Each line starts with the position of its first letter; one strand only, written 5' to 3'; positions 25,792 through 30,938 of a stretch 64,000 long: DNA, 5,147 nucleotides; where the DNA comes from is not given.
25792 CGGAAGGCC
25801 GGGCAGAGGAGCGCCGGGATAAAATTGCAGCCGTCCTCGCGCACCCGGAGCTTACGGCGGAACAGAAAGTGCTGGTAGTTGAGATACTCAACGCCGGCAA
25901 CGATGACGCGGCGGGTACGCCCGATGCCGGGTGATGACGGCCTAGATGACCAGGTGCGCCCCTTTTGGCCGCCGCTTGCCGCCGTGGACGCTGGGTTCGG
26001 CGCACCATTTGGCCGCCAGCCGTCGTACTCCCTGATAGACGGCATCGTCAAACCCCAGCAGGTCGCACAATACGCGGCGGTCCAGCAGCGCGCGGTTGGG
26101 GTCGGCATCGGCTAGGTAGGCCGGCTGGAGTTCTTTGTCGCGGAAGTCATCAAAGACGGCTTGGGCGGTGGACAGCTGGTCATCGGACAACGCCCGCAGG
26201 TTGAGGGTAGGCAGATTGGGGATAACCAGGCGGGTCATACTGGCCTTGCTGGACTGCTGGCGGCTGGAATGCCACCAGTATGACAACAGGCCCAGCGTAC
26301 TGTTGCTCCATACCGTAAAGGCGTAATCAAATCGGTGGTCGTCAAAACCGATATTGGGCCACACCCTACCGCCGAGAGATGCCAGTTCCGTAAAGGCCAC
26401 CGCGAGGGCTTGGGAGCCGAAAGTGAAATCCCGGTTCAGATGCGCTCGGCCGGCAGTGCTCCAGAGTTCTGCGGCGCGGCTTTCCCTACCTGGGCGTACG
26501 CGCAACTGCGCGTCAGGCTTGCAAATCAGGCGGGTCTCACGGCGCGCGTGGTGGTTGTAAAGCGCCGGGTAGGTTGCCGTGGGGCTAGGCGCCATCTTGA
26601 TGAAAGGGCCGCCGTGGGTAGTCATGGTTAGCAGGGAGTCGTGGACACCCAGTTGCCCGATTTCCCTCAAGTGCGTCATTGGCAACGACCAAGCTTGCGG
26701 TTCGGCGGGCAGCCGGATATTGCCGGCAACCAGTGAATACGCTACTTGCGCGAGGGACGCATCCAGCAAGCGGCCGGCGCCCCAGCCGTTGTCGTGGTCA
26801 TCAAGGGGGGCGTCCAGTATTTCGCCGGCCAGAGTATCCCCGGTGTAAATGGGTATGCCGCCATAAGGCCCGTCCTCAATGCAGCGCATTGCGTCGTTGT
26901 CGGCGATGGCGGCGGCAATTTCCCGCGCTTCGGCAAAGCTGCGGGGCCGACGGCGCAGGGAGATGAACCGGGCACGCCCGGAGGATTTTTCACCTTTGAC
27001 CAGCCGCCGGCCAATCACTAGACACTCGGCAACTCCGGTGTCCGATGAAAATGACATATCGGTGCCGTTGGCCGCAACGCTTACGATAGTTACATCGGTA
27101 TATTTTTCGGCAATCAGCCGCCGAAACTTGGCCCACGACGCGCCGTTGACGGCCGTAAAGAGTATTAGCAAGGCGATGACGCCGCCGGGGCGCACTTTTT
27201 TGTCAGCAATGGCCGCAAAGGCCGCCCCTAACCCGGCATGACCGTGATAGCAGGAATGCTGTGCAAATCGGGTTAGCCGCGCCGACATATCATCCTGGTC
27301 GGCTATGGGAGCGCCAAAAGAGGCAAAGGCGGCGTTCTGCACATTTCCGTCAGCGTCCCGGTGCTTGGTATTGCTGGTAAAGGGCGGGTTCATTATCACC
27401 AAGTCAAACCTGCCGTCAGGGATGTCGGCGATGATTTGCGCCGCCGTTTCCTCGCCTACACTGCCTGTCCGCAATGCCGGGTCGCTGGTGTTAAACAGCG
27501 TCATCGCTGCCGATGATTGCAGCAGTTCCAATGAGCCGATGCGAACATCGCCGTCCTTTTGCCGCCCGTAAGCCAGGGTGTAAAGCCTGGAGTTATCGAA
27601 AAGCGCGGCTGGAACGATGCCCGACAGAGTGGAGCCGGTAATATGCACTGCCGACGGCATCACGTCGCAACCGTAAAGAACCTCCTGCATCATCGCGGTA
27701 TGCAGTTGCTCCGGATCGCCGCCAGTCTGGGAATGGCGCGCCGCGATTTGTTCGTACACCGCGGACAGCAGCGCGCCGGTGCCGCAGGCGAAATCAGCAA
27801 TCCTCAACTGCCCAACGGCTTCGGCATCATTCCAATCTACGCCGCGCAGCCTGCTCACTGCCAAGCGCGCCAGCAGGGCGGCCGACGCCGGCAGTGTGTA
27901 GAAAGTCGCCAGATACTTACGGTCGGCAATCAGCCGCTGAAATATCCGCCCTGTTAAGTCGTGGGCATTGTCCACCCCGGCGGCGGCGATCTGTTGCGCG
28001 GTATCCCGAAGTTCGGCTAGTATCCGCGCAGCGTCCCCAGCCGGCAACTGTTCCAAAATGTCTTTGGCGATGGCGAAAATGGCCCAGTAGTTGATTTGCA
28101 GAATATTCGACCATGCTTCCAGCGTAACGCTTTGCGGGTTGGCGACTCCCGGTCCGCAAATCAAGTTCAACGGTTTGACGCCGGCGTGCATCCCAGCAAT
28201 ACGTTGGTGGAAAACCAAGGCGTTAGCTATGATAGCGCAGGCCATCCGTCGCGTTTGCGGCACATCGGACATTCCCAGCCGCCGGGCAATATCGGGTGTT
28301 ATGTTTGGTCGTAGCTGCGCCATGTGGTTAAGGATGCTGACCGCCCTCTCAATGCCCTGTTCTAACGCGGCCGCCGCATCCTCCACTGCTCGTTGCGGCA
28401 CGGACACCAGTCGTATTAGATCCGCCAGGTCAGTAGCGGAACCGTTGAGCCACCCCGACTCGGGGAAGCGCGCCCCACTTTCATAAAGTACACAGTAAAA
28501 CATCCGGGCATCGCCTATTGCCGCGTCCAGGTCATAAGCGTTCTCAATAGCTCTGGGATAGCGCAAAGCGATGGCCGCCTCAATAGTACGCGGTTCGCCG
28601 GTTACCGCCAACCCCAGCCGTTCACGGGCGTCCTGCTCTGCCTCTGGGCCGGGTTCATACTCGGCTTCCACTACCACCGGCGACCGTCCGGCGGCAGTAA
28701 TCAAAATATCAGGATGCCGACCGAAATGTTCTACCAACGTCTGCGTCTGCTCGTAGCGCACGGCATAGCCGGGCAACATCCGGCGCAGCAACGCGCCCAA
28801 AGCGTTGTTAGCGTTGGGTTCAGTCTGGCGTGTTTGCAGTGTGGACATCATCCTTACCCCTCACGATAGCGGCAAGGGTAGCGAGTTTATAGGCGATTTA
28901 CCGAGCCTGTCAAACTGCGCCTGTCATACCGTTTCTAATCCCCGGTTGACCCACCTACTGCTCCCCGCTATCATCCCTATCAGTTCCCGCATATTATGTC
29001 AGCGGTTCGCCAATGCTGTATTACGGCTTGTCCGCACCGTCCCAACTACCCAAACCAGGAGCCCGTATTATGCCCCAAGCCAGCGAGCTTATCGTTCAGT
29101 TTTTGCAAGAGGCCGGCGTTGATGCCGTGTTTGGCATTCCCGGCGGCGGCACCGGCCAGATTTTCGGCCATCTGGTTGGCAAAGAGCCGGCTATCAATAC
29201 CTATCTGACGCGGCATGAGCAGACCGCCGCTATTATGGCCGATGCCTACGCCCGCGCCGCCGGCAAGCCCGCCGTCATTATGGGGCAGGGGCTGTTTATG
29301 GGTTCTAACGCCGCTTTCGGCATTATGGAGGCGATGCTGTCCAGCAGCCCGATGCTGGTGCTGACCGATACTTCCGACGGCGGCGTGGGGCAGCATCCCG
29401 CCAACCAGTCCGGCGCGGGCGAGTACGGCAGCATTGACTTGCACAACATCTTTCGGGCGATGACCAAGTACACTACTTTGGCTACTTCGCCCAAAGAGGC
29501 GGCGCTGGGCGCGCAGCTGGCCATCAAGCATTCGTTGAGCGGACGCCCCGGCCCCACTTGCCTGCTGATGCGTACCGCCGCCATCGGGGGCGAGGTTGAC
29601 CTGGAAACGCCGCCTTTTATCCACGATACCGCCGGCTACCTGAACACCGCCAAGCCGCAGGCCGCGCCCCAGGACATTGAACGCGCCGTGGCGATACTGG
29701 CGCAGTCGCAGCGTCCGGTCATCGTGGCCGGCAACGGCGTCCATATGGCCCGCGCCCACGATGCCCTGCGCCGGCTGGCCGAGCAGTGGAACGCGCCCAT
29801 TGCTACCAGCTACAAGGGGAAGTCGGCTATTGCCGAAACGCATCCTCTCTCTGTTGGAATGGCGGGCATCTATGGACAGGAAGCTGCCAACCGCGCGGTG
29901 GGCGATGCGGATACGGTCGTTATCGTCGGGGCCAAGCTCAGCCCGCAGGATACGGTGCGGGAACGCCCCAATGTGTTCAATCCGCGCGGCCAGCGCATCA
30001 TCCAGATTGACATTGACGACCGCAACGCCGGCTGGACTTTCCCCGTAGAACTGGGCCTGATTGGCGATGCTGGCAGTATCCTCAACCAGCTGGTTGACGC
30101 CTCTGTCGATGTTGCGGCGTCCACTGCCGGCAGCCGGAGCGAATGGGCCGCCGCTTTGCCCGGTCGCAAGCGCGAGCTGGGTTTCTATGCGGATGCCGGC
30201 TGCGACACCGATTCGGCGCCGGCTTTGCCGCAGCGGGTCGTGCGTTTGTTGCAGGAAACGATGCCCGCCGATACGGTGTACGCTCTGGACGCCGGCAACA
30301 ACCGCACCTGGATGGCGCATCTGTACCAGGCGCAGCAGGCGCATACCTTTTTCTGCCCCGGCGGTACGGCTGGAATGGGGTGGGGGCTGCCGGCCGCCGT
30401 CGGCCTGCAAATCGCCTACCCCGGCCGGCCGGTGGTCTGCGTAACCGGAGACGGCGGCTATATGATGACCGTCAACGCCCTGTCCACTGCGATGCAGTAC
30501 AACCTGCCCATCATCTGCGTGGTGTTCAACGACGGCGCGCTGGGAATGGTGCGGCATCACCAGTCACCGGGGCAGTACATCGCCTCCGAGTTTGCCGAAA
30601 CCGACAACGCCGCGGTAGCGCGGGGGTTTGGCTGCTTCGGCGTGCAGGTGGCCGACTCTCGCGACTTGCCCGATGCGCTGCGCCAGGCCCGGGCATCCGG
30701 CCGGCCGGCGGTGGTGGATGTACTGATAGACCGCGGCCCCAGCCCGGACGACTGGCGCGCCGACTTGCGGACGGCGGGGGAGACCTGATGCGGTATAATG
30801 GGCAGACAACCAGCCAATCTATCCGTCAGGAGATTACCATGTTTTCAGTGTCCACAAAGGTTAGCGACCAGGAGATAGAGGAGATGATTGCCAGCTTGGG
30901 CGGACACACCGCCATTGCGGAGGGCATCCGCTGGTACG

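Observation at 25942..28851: Solitary 969-aa N6-adenine methyltransferase fusion with a nuclease-like N-terminus and a roughly 470-aa uncharacterised C-terminal half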

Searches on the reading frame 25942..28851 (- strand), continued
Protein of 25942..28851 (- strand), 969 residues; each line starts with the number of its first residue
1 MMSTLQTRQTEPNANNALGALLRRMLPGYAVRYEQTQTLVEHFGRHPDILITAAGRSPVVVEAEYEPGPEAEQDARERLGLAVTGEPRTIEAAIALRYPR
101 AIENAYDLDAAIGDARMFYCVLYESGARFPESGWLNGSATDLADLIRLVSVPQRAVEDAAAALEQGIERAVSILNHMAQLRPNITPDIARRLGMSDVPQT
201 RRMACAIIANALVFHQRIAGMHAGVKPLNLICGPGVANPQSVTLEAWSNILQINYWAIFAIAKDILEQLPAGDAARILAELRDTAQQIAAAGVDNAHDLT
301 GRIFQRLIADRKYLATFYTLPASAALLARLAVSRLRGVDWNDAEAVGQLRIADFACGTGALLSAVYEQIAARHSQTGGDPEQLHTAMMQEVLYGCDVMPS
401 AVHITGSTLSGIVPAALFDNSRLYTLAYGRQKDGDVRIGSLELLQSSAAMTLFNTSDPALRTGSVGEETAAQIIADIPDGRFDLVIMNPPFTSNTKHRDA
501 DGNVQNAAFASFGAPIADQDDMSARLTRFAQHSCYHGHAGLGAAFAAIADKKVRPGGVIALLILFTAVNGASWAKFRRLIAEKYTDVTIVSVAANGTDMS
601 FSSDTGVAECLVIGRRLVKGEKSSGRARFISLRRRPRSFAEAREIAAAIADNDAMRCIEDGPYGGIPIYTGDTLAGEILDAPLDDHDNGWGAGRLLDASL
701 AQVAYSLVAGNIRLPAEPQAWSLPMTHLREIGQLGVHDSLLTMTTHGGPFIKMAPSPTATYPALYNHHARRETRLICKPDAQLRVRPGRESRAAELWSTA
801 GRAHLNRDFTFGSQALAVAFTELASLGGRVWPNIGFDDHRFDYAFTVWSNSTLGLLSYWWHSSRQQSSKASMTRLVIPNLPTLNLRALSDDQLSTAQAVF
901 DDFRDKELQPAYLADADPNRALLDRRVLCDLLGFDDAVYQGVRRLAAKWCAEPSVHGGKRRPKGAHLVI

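Call 77: get_annotated_region(hit=H1, flank=8000)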
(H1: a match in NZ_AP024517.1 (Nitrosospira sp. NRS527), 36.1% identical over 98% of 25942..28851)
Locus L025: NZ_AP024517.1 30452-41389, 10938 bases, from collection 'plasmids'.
description: Nitrosospira sp. NRS527 plasmid pNRS527-2, complete sequence
organism: Nitrosospira sp. NRS527 (NCBI taxid 155925)
taxonomy: Bacteria; Pseudomonadota; Betaproteobacteria; Nitrosomonadales; Nitrosomonadaceae; Nitrosospira; Nitrosospira sp. NRS527
host: -; source: Oryza sativa; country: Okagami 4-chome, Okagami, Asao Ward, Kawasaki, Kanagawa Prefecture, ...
typing (MOB-suite, as given by PLSDB): non-mobilizable
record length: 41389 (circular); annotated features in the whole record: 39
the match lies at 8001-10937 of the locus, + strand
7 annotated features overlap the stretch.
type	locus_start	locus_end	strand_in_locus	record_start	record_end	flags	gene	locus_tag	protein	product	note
CDS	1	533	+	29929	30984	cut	-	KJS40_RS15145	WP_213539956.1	type IV secretion system protein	GO:0030255 - protein secretion by the type IV secretion system [Evidence IEA]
CDS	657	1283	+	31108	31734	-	-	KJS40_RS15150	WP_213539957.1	type IV secretion system protein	-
CDS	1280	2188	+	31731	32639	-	-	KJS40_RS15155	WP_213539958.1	TrbG/VirB9 family P-type conjugative transfer protein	-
CDS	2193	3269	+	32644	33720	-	-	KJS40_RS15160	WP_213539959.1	TrbI/VirB10 family protein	-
CDS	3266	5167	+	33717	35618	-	-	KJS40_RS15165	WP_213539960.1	hypothetical protein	-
CDS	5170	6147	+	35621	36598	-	-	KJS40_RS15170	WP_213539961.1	ATPase, T2SS/T4P/T4SS family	-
CDS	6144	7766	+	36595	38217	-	-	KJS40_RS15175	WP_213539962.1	type IV secretory system conjugative DNA transfer family protein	-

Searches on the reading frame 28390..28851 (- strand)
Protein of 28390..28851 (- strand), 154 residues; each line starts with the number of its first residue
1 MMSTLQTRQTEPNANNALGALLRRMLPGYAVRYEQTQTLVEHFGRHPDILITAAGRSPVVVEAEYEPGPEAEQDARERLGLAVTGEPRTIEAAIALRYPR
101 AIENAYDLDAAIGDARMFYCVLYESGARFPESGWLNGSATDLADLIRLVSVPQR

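Call 72: search_solved_structures(query=A4, max_evalue=10, show_alignments=2)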
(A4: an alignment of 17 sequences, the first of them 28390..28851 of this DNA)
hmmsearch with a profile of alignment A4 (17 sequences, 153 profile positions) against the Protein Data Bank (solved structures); distinct sequences matched with E-value up to 10: 2.
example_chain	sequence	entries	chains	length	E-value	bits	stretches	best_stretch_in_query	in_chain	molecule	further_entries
2x9g_A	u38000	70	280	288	0.96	12.3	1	66-138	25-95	PTERIDINE REDUCTASE | PTERIDINE REDUCTASE, PUTATIVE | Pteridine reductase 1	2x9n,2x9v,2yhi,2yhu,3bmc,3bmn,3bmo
8r3i_A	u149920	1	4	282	1.3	11.9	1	66-139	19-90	Pteridine reductase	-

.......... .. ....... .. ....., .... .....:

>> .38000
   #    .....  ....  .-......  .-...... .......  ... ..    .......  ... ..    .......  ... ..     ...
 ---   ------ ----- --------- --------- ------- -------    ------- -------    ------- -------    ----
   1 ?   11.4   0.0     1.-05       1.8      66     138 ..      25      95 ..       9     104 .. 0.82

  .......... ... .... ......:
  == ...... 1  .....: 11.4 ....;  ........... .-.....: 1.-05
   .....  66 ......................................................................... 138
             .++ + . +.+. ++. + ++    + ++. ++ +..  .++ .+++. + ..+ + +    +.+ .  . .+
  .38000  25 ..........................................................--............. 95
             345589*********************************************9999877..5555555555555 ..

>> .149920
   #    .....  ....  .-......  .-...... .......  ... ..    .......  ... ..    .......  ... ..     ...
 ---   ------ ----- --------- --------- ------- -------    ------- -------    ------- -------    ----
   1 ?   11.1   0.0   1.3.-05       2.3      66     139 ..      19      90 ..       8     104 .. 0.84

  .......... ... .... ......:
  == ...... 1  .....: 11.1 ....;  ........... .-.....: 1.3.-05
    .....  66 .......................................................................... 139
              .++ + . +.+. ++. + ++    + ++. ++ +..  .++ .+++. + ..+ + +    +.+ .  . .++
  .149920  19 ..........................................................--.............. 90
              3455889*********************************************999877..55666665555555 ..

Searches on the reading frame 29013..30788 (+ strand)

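Call 7: search_protein_families(library=pfam, proteins=[window:29013-30788:+], max_evalue=0.01)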
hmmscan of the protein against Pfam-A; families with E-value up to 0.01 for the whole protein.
window:29013-30788:+ (591 aa): 3 families
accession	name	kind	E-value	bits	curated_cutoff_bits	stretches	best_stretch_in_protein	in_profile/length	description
PF00205.28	TPP_enzyme_M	-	5.1e-42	143.3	30.4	1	222-360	1-137/137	Thiamine pyrophosphate enzyme, central domain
PF02775.26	TPP_enzyme_C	-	8.1e-42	143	21.9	1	426-570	1-151/151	Thiamine pyrophosphate enzyme, C-terminal TPP binding domain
PF02776.23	TPP_enzyme_N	-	2.2e-26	92.4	26.8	1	23-119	3-98/119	Thiamine pyrophosphate enzyme, N-terminal TPP binding domain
